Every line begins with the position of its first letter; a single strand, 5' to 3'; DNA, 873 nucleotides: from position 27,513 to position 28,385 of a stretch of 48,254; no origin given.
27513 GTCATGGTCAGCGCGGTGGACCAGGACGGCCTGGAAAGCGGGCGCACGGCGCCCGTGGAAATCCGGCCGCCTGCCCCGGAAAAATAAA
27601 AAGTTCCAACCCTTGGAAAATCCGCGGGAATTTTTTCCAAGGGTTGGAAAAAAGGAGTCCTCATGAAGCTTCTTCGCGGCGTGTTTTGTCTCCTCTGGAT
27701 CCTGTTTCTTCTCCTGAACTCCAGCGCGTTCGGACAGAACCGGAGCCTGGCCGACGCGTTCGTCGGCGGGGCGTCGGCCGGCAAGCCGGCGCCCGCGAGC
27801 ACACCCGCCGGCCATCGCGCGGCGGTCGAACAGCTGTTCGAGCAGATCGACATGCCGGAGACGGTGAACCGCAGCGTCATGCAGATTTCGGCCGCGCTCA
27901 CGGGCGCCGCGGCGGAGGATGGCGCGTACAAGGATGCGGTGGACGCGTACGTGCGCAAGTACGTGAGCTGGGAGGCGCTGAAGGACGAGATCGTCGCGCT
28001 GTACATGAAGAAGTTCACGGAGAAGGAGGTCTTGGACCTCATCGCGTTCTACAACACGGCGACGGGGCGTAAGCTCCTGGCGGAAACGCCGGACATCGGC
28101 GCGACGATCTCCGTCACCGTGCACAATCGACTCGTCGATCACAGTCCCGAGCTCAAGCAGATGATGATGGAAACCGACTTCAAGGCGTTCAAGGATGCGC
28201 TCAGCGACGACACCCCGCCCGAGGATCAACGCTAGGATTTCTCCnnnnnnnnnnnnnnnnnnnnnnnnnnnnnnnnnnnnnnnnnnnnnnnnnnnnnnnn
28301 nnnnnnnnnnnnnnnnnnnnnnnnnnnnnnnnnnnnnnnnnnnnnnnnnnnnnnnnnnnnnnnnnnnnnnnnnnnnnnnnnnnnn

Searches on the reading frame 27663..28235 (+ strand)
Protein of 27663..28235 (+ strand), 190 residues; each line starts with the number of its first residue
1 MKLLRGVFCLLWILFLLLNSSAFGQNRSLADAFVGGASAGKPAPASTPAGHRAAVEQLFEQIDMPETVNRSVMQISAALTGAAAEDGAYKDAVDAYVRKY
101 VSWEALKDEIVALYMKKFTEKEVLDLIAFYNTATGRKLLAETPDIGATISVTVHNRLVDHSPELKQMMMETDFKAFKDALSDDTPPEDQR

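Call 41: find_encoding_contigs(protein=window:27663-28235:+, flank=10000, max_places=10)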
Protein window:27663-28235:+ (190 aa): 7 contigs read that carry it; 7 places shown.
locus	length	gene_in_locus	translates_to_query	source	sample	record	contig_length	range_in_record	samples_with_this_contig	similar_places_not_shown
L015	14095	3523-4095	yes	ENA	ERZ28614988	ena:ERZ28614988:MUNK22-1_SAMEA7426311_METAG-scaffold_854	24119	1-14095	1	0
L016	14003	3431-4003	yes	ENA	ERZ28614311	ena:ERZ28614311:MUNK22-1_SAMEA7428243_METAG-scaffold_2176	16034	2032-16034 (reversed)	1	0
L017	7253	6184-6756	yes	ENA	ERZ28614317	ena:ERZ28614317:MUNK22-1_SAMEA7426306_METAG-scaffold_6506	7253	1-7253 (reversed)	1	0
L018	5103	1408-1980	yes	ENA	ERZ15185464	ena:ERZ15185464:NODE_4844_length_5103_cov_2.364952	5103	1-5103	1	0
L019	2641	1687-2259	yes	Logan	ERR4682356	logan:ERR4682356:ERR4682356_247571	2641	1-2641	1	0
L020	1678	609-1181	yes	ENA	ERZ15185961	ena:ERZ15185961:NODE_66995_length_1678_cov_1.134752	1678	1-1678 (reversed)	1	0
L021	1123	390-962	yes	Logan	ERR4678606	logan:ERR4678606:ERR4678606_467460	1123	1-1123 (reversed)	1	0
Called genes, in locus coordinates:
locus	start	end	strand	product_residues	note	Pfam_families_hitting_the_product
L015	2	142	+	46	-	?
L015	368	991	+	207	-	-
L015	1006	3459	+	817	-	PF03783:CsgG, PF16656:Pur_ac_phosph_N (faint), PF00041:fn3 (weak)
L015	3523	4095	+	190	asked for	PF09832:DUF2059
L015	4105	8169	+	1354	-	-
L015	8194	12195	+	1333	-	-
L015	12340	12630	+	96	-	-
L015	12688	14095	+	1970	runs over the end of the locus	-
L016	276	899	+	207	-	-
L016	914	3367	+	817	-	PF03783:CsgG, PF16656:Pur_ac_phosph_N (faint), PF00041:fn3 (weak)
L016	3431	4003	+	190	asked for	PF09832:DUF2059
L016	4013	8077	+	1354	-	-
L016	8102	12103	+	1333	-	-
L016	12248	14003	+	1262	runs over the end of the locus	?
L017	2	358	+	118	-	?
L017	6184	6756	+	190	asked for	PF09832:DUF2059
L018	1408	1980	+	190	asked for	PF09832:DUF2059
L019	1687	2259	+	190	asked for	PF09832:DUF2059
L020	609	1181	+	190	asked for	PF09832:DUF2059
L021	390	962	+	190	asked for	PF09832:DUF2059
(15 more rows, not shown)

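Call 58: search_protein_families(library=pfam, proteins=[window:27663-28235:+], max_evalue=0.001)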
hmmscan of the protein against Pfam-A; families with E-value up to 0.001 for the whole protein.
window:27663-28235:+ (190 aa): 1 family
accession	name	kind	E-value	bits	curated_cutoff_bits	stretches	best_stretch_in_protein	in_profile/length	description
PF09832.14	DUF2059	-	8.5e-13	48.5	23.6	1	104-149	1-46/60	Uncharacterized protein conserved in bacteria (DUF2059)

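Call 67: search_protein_families(library=ncbifam, proteins=[L015:8194-12195:+], max_evalue=0.01)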
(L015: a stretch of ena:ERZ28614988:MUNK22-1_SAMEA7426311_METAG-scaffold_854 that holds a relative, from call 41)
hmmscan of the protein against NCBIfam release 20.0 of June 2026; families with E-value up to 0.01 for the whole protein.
L015:8194-12195:+ (1333 aa): 0 families
